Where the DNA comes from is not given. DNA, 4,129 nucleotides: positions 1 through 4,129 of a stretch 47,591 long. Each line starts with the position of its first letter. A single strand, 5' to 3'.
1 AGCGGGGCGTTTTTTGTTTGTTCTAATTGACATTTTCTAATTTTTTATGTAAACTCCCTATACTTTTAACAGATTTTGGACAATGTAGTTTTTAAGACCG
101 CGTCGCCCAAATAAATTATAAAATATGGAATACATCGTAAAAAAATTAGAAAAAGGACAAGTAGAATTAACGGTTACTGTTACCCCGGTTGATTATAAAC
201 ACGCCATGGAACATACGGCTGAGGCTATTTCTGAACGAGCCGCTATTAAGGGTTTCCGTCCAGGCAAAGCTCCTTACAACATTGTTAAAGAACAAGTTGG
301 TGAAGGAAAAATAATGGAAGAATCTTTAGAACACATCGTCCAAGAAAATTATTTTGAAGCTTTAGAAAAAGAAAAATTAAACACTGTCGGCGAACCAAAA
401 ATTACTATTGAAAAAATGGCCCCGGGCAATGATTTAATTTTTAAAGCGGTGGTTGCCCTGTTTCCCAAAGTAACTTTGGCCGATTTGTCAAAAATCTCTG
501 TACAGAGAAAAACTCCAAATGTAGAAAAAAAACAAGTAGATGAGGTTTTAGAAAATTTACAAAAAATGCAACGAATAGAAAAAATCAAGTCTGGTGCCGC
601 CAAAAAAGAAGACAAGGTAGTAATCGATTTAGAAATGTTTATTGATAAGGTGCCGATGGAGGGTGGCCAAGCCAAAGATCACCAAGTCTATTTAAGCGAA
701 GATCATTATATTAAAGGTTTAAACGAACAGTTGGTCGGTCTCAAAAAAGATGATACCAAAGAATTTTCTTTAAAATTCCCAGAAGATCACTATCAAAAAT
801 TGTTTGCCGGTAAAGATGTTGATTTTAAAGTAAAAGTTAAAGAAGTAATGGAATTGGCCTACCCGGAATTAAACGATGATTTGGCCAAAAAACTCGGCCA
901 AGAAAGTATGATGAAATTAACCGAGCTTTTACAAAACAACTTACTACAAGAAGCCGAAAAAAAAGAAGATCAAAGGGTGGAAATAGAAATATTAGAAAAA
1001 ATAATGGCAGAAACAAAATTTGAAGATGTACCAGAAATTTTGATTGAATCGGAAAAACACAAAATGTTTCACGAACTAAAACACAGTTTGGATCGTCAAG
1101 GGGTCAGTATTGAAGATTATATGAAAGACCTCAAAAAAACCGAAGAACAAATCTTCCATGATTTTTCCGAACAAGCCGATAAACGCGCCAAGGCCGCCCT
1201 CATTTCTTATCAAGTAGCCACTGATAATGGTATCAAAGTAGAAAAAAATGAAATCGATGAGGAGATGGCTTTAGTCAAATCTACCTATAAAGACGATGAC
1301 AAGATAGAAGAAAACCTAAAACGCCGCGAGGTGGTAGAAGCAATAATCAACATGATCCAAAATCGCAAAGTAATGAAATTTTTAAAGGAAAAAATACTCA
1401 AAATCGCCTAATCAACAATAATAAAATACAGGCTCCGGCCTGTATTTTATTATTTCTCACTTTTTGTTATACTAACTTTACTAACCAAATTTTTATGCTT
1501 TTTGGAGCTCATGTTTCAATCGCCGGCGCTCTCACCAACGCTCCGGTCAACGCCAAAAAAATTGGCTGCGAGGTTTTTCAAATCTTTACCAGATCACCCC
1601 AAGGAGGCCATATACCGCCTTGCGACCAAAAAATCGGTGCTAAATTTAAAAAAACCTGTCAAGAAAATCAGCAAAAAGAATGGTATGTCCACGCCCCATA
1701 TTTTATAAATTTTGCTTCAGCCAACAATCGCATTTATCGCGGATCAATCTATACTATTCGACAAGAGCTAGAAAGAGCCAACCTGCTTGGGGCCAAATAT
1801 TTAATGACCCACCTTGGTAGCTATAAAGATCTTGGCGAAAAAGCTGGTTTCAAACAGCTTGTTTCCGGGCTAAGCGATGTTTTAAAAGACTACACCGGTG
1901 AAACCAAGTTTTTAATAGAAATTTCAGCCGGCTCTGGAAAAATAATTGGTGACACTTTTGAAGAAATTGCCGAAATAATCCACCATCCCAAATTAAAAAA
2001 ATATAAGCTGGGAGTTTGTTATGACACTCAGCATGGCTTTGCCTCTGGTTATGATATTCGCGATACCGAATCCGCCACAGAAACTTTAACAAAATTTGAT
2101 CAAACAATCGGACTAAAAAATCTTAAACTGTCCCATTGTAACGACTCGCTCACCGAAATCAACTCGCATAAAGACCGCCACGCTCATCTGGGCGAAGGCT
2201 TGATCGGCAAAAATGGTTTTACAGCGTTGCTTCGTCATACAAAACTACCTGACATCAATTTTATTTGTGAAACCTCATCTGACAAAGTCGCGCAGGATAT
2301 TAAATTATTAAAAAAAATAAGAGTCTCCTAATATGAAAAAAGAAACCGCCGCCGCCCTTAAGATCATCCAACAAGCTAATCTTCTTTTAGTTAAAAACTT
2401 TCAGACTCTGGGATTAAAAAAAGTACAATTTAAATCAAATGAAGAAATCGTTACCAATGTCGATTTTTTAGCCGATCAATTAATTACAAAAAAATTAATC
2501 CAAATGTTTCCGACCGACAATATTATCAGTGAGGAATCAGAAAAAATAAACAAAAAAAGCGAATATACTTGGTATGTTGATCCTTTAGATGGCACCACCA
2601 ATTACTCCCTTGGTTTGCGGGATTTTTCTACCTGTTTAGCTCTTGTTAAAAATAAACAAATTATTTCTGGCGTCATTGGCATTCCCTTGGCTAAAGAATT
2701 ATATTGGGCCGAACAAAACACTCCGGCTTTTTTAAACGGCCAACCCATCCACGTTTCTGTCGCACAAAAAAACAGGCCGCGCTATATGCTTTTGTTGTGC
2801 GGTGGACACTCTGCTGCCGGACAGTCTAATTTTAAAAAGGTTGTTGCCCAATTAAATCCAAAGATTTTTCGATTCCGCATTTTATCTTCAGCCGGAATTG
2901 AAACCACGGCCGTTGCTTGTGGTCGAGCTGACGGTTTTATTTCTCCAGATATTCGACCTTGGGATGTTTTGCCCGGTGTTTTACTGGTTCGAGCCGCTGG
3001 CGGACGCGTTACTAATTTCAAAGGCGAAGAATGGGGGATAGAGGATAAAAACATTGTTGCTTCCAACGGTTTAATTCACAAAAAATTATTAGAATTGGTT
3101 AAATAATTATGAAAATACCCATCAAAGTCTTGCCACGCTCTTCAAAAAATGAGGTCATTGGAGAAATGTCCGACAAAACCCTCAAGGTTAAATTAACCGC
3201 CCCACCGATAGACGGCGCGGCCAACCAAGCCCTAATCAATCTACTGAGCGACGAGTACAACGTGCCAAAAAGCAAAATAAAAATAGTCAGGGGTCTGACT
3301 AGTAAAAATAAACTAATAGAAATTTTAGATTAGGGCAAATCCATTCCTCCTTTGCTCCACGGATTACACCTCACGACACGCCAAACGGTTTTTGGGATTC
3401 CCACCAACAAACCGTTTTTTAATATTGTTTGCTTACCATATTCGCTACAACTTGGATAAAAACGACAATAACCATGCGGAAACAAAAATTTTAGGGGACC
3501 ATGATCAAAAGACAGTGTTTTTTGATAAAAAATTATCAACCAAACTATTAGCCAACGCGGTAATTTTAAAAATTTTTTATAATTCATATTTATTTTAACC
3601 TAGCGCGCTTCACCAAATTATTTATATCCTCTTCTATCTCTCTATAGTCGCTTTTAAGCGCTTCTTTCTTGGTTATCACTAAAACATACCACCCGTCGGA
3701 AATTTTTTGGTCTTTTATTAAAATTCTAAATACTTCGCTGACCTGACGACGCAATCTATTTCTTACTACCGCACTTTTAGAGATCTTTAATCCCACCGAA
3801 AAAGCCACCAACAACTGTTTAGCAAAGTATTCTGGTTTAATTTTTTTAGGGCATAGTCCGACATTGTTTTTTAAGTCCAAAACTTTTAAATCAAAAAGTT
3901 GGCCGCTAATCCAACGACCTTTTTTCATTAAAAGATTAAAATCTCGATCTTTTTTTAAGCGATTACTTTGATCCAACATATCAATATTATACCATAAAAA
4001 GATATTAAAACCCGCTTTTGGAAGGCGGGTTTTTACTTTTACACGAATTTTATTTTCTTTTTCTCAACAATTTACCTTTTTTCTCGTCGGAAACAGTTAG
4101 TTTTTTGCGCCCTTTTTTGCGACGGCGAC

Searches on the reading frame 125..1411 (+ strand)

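Call 11: search_protein_families(library=pfam, proteins=[window:125-1411:+], max_evalue=0.001)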
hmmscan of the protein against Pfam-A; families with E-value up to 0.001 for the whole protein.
window:125-1411:+ (428 aa): 3 families
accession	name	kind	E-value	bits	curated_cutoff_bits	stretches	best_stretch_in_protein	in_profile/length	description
PF05697.18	Trigger_N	-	1.9e-36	125.9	22.2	1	1-145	1-144/144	Bacterial trigger factor protein (TF)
PF05698.19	Trigger_C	-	2.2e-23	83.5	22.7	1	262-422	2-162/162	Bacterial trigger factor protein (TF) C-terminus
PF00254.34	FKBP_C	-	6e-07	30.1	21.1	1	158-238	4-93/94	FKBP-type peptidyl-prolyl cis-trans isomerase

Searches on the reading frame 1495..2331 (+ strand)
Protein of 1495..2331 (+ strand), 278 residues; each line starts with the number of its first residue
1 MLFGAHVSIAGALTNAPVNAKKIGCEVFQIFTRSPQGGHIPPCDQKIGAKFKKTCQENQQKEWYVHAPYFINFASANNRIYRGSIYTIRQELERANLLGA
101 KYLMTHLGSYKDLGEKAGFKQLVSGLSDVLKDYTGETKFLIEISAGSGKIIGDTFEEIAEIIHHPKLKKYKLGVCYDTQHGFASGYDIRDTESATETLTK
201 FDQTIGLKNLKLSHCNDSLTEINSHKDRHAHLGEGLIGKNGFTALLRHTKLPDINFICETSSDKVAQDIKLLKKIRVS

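Call 11: search_protein_families(library=pfam, proteins=[window:1495-2331:+], max_evalue=0.001)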
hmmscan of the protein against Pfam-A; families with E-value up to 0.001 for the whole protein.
window:1495-2331:+ (278 aa): 1 family
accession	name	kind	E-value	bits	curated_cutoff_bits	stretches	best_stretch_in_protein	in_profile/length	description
PF01261.30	AP_endonuc_2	-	4.7e-39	135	31.1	1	19-274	3-248/249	Xylose isomerase-like TIM barrel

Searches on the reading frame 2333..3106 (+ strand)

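Call 11: search_protein_families(library=pfam, proteins=[window:2333-3106:+], max_evalue=0.001)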
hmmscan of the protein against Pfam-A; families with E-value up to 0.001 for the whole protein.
window:2333-3106:+ (257 aa): 2 families
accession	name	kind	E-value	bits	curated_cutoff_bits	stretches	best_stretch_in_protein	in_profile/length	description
PF00459.30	Inositol_P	-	2.3e-53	181.9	27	1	5-255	6-265/271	Inositol monophosphatase family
PF00316.25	FBPase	-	0.00027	21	34.8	1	37-91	58-117/191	Fructose-1-6-bisphosphatase, N-terminal domain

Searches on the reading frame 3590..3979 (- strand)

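Call 101: search_protein_families(library=pfam, proteins=[window:3590-3979:-], max_evalue=0.001)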
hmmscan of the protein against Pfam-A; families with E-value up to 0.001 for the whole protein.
window:3590-3979:- (129 aa): 1 family
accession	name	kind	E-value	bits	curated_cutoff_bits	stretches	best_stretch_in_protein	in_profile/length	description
PF00825.24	Ribonuclease_P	-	1.3e-16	61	22.3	1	3-126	2-108/109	Ribonuclease P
